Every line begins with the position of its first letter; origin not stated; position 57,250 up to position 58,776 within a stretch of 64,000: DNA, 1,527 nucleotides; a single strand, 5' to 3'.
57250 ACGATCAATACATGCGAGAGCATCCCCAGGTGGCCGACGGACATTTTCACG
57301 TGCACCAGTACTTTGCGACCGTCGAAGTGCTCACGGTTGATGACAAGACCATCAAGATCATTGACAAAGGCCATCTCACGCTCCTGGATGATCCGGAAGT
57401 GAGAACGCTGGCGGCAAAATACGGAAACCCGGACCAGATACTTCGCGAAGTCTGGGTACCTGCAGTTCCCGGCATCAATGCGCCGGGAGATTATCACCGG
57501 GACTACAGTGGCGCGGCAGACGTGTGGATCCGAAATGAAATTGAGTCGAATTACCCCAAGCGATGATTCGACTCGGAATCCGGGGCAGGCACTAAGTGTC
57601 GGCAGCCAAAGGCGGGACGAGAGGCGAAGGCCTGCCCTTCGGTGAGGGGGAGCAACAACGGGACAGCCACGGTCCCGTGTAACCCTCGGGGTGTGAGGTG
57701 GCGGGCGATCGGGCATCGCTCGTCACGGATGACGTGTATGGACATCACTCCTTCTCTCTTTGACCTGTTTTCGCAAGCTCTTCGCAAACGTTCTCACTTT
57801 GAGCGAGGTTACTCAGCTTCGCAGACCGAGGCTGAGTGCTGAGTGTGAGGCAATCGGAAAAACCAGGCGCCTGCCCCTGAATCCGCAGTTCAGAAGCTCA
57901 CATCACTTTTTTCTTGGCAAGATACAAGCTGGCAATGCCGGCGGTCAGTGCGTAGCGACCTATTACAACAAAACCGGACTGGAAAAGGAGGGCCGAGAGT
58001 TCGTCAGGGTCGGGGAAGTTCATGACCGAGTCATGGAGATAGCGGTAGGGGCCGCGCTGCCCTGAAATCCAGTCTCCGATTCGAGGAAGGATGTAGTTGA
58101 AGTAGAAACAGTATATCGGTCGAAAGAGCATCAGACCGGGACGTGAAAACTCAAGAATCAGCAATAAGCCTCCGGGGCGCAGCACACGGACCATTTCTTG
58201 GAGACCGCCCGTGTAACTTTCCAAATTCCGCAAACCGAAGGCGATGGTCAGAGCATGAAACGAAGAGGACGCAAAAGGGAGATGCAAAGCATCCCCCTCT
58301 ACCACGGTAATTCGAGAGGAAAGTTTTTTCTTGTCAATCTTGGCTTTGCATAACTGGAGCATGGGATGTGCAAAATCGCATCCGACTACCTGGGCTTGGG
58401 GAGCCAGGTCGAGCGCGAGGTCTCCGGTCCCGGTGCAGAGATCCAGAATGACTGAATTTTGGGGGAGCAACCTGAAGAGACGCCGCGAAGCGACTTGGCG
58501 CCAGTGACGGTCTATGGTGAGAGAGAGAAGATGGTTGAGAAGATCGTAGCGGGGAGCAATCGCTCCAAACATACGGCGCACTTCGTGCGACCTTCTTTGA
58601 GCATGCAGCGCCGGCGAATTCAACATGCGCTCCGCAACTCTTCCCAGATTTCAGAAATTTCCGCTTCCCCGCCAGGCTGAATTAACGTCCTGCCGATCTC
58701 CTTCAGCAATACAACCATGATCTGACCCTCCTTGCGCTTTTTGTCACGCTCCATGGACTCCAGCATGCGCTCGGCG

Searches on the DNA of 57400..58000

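Call 20: search_rna_families(source=window, start=57400, end=58000, threshold=evalue, max_evalue=10, show_alignments=2)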
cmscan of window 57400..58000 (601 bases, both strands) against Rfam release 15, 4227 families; matches with E-value up to 10: 3.
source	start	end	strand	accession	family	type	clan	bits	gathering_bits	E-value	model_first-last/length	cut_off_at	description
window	57725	57784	-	RF01676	P31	Gene; sRNA;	-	13.8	40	7.6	1-82/82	no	Pseudomonas sRNA P31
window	57556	57579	+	RF01121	sR38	Gene; snRNA; snoRNA; CD-box;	-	10.7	50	7.2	1-59/59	no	Small nucleolar RNA sR38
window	57871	57950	-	RF02042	HOTTIP_3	Gene; lncRNA;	-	6.3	50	4.4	268-353/353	no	HOXA transcript at the distal tip, conserved region 3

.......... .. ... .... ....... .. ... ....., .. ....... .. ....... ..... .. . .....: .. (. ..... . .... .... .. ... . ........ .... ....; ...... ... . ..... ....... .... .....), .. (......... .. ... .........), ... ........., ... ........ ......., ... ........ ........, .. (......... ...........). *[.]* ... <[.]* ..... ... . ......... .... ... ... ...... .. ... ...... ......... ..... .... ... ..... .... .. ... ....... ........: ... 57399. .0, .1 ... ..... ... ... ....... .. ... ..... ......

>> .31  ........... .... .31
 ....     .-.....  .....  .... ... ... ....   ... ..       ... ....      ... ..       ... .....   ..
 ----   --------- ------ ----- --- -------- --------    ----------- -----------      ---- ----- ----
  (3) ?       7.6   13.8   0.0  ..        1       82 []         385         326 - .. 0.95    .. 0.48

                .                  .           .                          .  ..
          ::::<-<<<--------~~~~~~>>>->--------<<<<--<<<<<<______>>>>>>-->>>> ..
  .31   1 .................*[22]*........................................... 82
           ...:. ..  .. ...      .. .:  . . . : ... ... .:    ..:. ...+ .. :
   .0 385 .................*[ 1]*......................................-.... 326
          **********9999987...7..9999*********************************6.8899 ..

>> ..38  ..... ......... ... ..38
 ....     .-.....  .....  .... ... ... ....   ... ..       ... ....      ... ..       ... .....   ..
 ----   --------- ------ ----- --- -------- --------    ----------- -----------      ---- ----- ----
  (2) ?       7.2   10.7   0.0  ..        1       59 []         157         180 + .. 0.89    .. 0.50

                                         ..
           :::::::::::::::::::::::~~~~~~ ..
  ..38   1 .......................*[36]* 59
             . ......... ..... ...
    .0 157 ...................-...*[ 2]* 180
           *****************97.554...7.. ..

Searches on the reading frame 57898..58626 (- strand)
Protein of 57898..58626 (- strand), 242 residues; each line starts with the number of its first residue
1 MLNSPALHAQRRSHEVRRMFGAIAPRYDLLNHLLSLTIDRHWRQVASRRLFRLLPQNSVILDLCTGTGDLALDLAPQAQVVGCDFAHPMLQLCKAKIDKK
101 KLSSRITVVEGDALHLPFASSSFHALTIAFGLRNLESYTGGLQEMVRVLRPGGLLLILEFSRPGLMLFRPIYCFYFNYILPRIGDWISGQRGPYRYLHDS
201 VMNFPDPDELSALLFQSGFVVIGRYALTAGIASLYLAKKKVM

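Call 32: find_encoding_contigs(protein=window:57898-58626:-, flank=3000, max_places=6)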
Protein window:57898-58626:- (242 aa): no gene with exactly this product is on record in the collection.
